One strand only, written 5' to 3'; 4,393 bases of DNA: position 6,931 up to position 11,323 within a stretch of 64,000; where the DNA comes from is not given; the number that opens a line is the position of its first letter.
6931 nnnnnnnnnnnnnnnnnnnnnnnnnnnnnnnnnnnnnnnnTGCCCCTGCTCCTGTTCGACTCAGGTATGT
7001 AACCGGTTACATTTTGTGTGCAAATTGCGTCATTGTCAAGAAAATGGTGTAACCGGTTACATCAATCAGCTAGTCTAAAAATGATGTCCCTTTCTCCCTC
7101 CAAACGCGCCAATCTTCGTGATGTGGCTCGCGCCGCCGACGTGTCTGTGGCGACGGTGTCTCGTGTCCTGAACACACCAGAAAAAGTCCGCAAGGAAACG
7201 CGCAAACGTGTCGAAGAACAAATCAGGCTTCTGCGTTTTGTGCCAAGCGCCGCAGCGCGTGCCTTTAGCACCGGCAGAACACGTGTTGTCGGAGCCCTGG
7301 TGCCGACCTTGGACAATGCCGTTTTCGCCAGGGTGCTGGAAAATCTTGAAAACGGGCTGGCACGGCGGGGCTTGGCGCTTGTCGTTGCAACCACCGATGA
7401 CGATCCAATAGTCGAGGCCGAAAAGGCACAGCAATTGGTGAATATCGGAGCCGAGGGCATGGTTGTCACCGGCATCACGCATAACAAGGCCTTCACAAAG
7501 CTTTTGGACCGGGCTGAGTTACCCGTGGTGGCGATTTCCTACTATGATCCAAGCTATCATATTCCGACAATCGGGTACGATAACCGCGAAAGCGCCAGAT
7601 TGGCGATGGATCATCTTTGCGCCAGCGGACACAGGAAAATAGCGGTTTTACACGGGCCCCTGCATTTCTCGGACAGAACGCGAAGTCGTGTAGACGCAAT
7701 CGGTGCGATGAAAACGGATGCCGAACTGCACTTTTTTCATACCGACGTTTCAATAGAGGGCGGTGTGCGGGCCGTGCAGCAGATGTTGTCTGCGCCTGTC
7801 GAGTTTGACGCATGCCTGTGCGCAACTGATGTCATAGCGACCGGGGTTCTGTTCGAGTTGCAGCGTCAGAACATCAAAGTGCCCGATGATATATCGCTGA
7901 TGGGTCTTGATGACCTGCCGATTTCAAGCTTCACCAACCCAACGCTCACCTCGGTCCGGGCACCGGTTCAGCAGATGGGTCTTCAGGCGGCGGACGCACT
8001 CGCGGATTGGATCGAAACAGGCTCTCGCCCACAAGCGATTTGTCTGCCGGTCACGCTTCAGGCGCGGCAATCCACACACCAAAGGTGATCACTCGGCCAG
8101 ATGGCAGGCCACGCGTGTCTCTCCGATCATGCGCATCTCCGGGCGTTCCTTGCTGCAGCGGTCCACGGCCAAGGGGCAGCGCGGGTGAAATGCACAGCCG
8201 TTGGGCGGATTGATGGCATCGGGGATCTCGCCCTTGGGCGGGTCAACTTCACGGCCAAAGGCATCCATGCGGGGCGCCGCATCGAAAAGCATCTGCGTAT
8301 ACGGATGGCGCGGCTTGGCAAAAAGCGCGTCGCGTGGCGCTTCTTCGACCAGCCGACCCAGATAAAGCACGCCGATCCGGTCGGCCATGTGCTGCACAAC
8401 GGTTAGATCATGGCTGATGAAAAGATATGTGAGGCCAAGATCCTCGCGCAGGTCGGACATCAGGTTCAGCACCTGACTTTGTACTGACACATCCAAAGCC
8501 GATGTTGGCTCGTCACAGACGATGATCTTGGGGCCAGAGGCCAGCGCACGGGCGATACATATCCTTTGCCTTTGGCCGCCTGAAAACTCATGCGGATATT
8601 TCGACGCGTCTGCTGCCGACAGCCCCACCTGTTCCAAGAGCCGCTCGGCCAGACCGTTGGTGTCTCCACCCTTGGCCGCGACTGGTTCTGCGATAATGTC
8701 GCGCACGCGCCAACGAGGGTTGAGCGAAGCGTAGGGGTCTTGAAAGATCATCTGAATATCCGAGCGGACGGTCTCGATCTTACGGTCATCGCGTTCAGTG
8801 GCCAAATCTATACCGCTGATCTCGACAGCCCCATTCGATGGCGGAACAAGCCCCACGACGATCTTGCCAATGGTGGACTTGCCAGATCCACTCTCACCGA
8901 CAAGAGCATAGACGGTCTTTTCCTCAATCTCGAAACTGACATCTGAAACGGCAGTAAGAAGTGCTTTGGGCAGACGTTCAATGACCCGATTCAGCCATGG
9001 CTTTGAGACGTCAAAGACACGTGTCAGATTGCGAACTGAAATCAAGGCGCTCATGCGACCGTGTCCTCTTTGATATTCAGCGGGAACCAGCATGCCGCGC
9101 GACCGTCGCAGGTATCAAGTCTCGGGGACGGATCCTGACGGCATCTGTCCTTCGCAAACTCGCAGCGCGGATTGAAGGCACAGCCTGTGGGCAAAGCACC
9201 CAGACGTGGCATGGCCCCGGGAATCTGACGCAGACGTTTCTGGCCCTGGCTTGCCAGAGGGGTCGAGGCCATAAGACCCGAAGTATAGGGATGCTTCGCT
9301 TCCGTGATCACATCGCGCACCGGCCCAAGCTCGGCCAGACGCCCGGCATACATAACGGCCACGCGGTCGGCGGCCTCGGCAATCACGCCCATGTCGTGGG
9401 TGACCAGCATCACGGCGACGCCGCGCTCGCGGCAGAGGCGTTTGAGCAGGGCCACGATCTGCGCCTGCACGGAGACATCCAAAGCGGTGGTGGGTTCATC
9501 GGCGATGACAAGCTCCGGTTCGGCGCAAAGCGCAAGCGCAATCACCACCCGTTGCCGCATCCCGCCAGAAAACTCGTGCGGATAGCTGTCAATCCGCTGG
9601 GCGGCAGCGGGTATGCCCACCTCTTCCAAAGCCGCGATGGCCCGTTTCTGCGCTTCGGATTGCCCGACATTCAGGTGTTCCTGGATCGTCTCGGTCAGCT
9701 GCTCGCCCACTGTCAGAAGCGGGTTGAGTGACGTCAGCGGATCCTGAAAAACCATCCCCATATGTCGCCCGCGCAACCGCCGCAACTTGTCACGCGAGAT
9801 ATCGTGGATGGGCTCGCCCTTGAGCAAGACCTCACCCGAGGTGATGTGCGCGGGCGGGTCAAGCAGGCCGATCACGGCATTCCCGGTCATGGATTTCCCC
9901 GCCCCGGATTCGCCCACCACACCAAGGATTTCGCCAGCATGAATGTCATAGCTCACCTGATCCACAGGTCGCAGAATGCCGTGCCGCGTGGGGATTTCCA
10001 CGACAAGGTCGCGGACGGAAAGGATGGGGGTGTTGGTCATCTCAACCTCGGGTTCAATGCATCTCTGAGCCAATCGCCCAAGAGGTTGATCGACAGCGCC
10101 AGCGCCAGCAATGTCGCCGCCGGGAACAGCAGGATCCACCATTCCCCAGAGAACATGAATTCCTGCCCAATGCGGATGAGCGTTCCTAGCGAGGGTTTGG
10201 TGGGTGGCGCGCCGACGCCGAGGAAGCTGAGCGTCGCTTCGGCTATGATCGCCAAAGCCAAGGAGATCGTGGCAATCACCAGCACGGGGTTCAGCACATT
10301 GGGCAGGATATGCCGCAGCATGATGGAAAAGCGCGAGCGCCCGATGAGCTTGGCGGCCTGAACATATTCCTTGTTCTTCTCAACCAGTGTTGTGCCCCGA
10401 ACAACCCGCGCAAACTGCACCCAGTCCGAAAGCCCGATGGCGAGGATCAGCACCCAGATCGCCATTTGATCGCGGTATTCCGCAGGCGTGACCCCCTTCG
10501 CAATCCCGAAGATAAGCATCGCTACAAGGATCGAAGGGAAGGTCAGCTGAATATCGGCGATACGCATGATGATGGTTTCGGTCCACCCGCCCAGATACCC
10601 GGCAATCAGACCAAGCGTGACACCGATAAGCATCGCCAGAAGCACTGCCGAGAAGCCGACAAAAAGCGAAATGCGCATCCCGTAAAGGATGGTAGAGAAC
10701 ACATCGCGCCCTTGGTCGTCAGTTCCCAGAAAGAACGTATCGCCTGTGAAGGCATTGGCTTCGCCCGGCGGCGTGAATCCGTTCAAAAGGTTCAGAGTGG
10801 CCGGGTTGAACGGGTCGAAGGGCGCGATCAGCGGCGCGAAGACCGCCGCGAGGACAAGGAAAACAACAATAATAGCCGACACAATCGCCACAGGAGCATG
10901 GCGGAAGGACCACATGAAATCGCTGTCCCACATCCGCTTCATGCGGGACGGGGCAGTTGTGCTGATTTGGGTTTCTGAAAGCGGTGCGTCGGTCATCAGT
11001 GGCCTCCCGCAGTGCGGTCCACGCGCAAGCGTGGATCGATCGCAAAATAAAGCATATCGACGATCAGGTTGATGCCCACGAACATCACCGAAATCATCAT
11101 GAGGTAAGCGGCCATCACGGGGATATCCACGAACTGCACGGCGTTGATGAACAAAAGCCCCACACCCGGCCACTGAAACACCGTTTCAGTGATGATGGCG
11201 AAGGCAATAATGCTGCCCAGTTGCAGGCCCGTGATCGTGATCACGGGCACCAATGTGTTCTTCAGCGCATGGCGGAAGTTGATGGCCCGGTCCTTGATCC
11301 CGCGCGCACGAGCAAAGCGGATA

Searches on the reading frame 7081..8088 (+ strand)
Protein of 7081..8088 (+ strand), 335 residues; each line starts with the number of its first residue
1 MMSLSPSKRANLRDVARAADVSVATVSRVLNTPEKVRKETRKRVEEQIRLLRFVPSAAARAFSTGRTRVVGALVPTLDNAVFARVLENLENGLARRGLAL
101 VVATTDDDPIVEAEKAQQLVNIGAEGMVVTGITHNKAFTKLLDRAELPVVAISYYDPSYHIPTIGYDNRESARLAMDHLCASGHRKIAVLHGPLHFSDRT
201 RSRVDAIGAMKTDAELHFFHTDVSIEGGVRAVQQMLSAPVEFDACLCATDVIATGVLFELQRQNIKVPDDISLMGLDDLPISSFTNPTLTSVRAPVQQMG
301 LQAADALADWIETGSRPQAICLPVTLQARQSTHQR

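Call 6: search_protein_families(library=pfam, proteins=[window:7081-8088:+])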
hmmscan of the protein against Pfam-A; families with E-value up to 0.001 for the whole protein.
window:7081-8088:+ (335 aa): 4 families
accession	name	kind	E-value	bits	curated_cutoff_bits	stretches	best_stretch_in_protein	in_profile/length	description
PF00532.27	Peripla_BP_1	-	3.6e-27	96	22.2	1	68-319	2-270/281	Periplasmic binding proteins and sugar binding domain of LacI family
PF13377.12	Peripla_BP_3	-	2e-24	87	26.5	1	177-332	2-167/167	Periplasmic binding protein-like domain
PF00356.27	LacI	-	2.9e-18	65.8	27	1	12-56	2-46/46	Bacterial regulatory proteins, lacI family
PF13407.12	Peripla_BP_4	-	6.5e-11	42.7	35.1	1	71-280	2-220/258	Periplasmic binding protein domain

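Call 9: search_protein_families(library=ncbifam, proteins=[window:7081-8088:+], max_evalue=0.001)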
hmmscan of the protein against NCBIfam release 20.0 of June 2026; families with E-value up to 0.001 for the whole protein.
window:7081-8088:+ (335 aa): 18 families
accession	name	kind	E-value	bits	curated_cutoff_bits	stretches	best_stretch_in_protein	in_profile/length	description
NF052440.1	TransRegGNTRPSEAE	equivalog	1.1e-61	208.8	400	1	8-332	4-333/333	HTH-type transcriptional regulator GntR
NF047341.1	lactose_RbsR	equivalog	2.4e-58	198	382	1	8-334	1-330/331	ribose utilization transcriptional repressor RbsR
NF008269.0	PRK11041.1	equivalog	3.5e-49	167.6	436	1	8-312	8-316/342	DNA-binding transcriptional regulator CytR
NF007075.0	PRK09526.1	subfamily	4.3e-46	157.5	340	1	7-334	3-333/358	LacI family DNA-binding transcriptional regulator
TIGR01481.1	ccpA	equivalog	5.6e-45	154.2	442.35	1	13-332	6-329/330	catabolite control protein A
NF007979.0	PRK10703.1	equivalog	5.1e-44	150.8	501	1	10-332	2-331/341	HTH-type transcriptional repressor PurR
NF007743.0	PRK10423.1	equivalog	6.8e-43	147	531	1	10-331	2-329/330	ribose operon transcriptional repressor RbsR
NF047913.1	TransRegIdnR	equivalog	1.3e-42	146.3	500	1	8-312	4-310/331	DNA-binding transcriptional regulator IdnR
NF008002.0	PRK10727.1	equivalog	1e-39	136.6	557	1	10-306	2-302/341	HTH-type transcriptional regulator GalR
NF011563.0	PRK14987.1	equivalog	4.7e-39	134.5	433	1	8-325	4-324/331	gluconate operon transcriptional repressor GntR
NF007706.0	PRK10401.1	equivalog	1.9e-37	129.4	555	1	12-331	4-328/346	HTH-type transcriptional regulator GalS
NF051853.1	TransRegUriRCory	equivalog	1.4e-36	126.3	550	1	11-333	2-325/327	transcriptional regulator UriR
NF007449.0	PRK10014.1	subfamily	4.1e-36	124.7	310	1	7-329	4-341/342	Mal regulon transcriptional regulator MalI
TIGR02405.1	trehalos_R_Ecol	equivalog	2.4e-33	115.8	357.35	1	12-325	4-310/311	trehalose operon repressor TreR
TIGR02417.1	fruct_sucro_rep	subfamily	1.1e-31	110.3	389.55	1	12-330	2-327/327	D-fructose-responsive transcription factor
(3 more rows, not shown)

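Call 73: search_solved_structures(query=window:7081-8088:+, max_evalue=1e-20)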
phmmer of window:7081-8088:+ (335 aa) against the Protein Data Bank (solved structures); distinct sequences matched with E-value up to 1e-20: 37.
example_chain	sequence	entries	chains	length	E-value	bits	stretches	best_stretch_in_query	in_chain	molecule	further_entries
3h5o_A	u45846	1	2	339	3.9e-38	134.6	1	11-317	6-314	Transcriptional regulator GntR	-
3e3m_A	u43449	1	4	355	4.5e-37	131.1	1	9-331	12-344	Transcriptional regulator, LacI family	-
1rzr_G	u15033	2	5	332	3.7e-36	128.1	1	11-332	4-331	Glucose-resistance amylase regulator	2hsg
1zvv_A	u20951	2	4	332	8.4e-36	126.9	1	11-332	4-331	Glucose-resistance amylase regulator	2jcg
2o20_A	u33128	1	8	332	1.6e-35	126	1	11-307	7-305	Catabolite control protein A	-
1bdh_A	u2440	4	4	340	7.4e-35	123.8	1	10-329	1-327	PROTEIN (PURINE REPRESSOR) | PROTEIN (PURINE NUCLEOTIDE SYNTHESIS REPRESSOR) | PURINE NUCLEOTIDE SYNTHESIS REPRESSOR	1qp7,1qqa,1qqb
1jfs_A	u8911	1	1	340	7.4e-35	123.8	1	10-329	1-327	PURINE NUCLEOTIDE SYNTHESIS REPRESSOR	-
2pua_A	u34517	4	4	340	8e-35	123.7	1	10-329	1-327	PURINE REPRESSOR | PROTEIN (PURINE REPRESSOR)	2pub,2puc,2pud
2pue_A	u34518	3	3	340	1e-34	123.4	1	10-329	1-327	PROTEIN (PURINE REPRESSOR ) | PROTEIN (PURINE REPRESSOR)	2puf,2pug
1vpw_A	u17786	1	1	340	1e-34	123.4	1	10-329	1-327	PURINE REPRESSOR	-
1bdi_A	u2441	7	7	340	1e-34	123.4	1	10-329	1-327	PROTEIN (PURINE REPRESSOR) | PROTEIN (PURINE NUCLEOTIDE SYNTHESIS REPRESSOR)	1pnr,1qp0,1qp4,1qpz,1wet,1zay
9ny7_A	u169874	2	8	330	3.4e-34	121.6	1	10-313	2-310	Ribose operon repressor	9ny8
1jft_A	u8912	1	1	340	3.6e-34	121.6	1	10-329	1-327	PURINE NUCLEOTIDE SYNTHESIS REPRESSOR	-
1jh9_A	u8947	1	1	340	3.6e-34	121.6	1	10-329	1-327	PURINE NUCLEOTIDE SYNTHESIS REPRESSOR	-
3ctp_A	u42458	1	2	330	2.3e-33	118.9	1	10-307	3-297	Periplasmic binding protein/LacI transcriptional regulator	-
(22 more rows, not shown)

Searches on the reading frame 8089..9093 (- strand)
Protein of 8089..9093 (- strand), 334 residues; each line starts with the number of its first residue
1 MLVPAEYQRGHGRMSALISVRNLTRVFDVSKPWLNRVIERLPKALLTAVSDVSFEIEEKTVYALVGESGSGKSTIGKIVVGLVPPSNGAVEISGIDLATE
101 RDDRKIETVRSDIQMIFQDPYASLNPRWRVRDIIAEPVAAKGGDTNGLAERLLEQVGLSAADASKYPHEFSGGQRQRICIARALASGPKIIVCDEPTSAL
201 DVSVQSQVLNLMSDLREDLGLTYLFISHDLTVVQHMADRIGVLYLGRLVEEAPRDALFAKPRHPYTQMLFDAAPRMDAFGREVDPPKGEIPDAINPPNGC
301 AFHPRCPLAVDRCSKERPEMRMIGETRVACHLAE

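Call 6: search_protein_families(library=pfam, proteins=[window:8089-9093:-])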
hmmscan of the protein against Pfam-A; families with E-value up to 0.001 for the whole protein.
window:8089-9093:- (334 aa): 3 families
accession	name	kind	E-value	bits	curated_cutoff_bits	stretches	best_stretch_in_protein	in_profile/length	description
PF00005.33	ABC_tran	-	3.8e-32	112.2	25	1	50-198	2-137/137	ABC transporter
PF08352.17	oligo_HPY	-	2.7e-20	72.9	27.1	1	249-313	1-65/65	Oligopeptide/dipeptide transporter, C-terminal region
PF13304.12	AAA_21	-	6.7e-06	26.8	27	0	167-232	235-302/304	AAA domain, putative AbiEii toxin, Type IV TA system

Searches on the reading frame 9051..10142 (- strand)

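Call 6: search_protein_families(library=pfam, proteins=[window:9051-10142:-])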
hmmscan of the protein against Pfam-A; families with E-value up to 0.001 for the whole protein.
window:9051-10142:- (363 aa): 3 families
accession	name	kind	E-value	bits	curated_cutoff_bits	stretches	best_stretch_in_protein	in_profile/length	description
PF00005.33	ABC_tran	-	1.7e-32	113.3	25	1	61-219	2-137/137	ABC transporter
PF08352.17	oligo_HPY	-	1.8e-18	67.1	27.1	1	271-334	2-65/65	Oligopeptide/dipeptide transporter, C-terminal region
PF13304.12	AAA_21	-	1.7e-05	25.4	27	1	188-254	235-303/304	AAA domain, putative AbiEii toxin, Type IV TA system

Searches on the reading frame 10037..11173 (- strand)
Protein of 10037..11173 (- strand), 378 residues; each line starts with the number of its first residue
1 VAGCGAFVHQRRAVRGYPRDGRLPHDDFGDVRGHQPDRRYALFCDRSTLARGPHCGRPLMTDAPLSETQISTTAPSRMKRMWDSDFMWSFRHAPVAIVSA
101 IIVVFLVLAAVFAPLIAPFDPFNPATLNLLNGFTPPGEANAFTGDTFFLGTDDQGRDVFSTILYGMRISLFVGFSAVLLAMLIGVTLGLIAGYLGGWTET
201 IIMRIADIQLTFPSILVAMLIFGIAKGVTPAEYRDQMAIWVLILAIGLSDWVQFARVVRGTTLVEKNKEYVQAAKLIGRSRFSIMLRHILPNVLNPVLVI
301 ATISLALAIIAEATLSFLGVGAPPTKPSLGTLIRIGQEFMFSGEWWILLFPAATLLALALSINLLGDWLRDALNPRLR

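Call 6: search_protein_families(library=pfam, proteins=[window:10037-11173:-])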
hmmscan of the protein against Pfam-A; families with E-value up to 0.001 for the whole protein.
window:10037-11173:- (378 aa): 2 families
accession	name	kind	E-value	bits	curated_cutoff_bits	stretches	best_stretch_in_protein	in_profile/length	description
PF00528.27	BPD_transp_1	-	6.3e-29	101.5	26.4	1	184-378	1-183/184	Binding-protein-dependent transport system inner membrane component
PF12911.12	OppC_N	-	2.8e-10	40.4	23.9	1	84-122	4-42/53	N-terminal TM domain of oligopeptide transport permease C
